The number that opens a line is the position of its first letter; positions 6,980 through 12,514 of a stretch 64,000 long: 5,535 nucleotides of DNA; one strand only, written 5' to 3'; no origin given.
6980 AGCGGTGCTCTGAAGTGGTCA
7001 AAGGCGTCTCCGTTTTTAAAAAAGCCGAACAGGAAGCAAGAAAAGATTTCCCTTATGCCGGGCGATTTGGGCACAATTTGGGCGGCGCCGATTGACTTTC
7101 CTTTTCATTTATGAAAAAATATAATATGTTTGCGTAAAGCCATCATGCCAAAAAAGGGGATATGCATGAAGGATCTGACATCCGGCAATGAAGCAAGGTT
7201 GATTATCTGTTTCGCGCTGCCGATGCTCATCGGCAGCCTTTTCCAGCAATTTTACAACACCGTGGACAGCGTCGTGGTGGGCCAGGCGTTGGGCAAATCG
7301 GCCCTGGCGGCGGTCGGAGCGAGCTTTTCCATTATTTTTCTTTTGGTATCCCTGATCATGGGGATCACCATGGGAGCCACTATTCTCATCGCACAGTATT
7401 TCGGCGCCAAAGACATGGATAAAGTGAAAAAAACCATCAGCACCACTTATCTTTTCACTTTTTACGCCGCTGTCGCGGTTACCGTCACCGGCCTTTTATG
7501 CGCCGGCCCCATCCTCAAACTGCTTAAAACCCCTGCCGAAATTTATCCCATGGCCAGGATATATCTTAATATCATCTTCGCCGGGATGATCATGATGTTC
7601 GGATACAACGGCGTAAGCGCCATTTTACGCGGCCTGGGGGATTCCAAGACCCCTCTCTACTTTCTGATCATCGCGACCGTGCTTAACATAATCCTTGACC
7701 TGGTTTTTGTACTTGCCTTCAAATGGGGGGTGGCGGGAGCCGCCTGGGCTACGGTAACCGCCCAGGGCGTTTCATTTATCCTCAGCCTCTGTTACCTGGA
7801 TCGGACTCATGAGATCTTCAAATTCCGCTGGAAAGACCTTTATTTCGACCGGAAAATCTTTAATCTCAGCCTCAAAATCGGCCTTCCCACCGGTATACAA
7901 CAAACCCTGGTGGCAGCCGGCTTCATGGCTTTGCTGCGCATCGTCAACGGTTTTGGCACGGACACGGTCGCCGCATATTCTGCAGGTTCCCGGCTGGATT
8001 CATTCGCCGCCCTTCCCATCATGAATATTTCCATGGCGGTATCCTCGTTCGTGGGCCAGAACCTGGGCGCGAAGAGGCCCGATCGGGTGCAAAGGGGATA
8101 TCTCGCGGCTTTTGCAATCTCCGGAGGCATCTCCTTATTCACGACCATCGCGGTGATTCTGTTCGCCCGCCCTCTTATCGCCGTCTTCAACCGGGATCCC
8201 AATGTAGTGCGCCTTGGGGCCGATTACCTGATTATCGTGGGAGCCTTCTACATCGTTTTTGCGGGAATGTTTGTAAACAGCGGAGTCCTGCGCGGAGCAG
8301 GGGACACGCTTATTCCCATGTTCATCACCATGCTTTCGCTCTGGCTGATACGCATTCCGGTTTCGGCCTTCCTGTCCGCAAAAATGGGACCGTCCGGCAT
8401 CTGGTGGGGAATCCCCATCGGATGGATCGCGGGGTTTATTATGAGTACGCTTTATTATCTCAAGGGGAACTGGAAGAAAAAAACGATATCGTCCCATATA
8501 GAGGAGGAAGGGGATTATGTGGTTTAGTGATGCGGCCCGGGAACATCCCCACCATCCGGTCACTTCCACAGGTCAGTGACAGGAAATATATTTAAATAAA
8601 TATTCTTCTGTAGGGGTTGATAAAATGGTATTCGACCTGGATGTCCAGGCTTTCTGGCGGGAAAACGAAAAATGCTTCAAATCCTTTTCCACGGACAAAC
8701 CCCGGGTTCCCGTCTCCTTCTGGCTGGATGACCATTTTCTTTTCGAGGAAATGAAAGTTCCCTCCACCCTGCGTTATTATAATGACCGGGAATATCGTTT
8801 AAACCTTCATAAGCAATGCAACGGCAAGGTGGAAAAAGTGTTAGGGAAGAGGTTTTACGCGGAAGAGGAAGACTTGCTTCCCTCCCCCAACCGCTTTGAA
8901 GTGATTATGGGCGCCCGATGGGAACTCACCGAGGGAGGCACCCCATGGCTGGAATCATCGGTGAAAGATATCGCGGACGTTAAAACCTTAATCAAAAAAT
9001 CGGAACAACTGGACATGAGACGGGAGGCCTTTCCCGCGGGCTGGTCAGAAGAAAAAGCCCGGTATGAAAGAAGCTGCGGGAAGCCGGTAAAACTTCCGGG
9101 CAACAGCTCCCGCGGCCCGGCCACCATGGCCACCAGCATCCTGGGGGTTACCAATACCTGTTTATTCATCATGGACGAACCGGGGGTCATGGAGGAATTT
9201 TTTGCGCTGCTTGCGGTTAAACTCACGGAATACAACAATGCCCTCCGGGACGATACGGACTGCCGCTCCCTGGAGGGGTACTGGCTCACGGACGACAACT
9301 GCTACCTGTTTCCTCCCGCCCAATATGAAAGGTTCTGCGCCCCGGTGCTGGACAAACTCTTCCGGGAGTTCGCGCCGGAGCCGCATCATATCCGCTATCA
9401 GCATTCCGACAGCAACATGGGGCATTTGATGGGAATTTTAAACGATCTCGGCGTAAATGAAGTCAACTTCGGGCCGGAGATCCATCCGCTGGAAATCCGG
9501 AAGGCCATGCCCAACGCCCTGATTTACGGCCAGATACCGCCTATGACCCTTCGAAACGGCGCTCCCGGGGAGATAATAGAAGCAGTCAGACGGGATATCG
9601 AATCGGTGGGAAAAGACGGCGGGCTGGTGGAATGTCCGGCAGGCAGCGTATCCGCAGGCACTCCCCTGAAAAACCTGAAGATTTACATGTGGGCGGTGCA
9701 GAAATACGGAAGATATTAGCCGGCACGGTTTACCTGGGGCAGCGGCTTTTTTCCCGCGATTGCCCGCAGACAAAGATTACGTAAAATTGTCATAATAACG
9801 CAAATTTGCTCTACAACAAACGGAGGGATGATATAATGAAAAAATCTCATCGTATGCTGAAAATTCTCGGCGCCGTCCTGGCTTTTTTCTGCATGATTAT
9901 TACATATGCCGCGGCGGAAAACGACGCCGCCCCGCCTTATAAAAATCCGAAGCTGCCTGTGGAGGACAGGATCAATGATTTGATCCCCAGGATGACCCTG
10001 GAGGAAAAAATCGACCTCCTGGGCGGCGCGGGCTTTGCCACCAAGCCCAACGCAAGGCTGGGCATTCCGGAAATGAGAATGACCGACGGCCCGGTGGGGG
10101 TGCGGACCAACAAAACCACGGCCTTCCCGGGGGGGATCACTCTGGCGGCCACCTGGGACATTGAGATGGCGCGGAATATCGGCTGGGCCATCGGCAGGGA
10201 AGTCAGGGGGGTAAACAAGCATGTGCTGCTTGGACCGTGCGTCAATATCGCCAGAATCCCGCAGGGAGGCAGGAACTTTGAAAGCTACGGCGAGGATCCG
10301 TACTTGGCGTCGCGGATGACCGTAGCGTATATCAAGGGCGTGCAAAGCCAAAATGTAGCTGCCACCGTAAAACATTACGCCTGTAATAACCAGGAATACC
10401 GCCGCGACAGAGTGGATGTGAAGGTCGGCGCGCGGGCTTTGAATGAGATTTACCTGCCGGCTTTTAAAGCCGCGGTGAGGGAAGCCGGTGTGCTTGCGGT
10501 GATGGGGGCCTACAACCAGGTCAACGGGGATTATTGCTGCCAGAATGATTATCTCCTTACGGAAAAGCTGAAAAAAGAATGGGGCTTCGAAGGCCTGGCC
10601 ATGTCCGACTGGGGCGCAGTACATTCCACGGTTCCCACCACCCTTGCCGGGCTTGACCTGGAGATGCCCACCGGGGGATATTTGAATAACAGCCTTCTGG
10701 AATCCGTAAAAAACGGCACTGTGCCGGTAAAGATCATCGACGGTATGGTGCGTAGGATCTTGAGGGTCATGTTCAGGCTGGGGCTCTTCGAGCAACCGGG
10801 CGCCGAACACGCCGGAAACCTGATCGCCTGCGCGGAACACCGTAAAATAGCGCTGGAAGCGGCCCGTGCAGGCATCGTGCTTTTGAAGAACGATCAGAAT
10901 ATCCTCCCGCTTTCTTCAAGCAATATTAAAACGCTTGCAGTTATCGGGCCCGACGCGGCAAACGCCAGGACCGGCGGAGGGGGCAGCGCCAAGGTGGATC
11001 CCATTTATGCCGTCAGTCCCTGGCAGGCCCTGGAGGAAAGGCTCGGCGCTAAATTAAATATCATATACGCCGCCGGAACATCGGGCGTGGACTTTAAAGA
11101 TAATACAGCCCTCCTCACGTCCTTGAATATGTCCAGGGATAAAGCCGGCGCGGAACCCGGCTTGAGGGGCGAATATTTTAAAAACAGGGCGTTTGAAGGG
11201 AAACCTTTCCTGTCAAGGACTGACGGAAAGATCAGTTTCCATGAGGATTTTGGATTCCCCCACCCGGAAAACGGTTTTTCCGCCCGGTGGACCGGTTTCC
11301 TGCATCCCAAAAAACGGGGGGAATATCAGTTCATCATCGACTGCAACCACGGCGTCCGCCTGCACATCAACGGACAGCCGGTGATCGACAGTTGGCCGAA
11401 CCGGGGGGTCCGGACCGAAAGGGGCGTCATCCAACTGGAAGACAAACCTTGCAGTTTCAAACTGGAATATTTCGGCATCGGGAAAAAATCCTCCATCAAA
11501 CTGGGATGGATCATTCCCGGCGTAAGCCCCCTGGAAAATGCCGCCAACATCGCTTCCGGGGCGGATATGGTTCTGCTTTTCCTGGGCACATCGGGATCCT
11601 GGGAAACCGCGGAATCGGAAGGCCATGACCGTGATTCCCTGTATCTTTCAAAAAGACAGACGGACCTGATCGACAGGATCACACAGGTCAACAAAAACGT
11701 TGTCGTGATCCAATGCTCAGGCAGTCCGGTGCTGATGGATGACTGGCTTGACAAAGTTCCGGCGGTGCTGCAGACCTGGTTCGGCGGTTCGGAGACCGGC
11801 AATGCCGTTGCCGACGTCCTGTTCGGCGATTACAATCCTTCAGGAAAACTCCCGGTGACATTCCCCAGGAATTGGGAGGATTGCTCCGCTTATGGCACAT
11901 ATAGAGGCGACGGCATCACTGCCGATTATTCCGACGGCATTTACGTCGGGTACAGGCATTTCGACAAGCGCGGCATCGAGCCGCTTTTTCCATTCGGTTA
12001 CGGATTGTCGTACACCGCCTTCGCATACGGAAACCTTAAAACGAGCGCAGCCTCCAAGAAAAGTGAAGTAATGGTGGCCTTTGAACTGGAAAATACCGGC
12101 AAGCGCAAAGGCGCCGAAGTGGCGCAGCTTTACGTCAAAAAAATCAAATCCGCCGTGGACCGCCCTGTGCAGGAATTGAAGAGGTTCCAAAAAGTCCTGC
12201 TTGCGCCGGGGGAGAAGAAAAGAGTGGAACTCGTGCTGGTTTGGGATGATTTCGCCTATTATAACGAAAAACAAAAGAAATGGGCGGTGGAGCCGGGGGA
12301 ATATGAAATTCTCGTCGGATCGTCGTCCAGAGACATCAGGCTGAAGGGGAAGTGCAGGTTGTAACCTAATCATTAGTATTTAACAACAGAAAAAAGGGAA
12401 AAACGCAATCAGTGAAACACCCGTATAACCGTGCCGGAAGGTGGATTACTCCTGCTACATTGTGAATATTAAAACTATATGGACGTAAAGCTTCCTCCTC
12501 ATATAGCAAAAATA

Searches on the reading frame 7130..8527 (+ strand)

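Call 17: search_protein_families(library=pfam, proteins=[window:7130-8527:+])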
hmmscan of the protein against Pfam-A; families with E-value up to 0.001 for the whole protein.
window:7130-8527:+ (465 aa): 2 families
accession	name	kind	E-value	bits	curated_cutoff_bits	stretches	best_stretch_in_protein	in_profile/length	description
PF01554.23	MatE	-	9e-69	230.7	24.9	2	31-191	1-160/161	MatE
PF13440.11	Polysacc_synt_3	-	6.4e-07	29.3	23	0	97-353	41-283/293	Polysaccharide biosynthesis protein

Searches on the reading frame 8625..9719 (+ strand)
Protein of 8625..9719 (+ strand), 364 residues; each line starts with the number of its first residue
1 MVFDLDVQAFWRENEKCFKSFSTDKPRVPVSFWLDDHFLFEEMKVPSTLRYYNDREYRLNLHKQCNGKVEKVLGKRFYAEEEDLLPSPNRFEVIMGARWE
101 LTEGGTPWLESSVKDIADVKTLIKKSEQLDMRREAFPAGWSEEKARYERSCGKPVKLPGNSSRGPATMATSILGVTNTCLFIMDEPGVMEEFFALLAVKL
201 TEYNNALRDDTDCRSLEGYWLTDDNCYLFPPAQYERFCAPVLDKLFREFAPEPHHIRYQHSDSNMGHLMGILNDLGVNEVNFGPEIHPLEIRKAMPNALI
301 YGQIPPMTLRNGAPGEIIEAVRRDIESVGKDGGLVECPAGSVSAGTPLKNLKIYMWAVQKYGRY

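Call 17: search_protein_families(library=pfam, proteins=[window:8625-9719:+])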
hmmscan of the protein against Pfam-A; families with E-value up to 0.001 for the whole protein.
window:8625-9719:+ (364 aa): 1 family
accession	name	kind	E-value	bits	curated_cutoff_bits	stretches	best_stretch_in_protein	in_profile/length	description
PF01208.23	URO-D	-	1.1e-17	64.5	23.9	1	95-361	81-346/346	Uroporphyrinogen decarboxylase (URO-D)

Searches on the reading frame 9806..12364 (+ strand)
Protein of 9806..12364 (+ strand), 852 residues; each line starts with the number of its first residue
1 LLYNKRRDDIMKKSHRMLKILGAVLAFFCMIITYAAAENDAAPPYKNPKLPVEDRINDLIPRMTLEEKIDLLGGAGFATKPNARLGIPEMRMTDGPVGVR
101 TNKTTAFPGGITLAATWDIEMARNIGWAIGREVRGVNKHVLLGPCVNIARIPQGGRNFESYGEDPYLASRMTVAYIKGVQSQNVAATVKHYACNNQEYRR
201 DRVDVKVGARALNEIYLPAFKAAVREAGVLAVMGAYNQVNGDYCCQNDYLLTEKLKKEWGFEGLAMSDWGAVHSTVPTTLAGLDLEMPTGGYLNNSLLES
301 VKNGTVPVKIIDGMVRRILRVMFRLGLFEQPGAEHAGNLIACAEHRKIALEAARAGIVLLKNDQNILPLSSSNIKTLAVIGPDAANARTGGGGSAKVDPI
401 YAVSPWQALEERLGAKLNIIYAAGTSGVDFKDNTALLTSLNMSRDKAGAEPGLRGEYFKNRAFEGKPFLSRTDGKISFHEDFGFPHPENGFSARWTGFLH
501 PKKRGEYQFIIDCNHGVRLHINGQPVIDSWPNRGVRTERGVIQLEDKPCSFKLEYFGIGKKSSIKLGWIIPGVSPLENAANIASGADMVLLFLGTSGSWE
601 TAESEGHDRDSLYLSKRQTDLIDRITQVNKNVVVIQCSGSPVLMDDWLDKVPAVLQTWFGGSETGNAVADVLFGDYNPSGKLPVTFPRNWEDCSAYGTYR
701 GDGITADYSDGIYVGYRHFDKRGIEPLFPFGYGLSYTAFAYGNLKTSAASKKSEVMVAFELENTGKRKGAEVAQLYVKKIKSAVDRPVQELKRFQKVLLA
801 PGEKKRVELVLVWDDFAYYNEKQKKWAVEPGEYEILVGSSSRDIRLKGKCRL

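Call 17: search_protein_families(library=pfam, proteins=[window:9806-12364:+])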
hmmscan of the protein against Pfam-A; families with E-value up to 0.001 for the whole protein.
window:9806-12364:+ (852 aa): 4 families
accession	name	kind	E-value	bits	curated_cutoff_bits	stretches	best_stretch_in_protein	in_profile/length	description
PF01915.27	Glyco_hydro_3_C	-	3.8e-59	200.5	31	1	357-736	1-200/200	Glycosyl hydrolase family 3 C-terminal domain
PF00933.27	Glyco_hydro_3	-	1.4e-47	163.1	27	1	80-321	56-316/316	Glycosyl hydrolase family 3 N terminal domain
PF14310.12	Fn3-like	-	2.6e-26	92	25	1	771-841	1-71/71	Fibronectin type III-like domain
PF07691.17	PA14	-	1.1e-17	64.7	24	1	450-574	2-139/147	PA14 domain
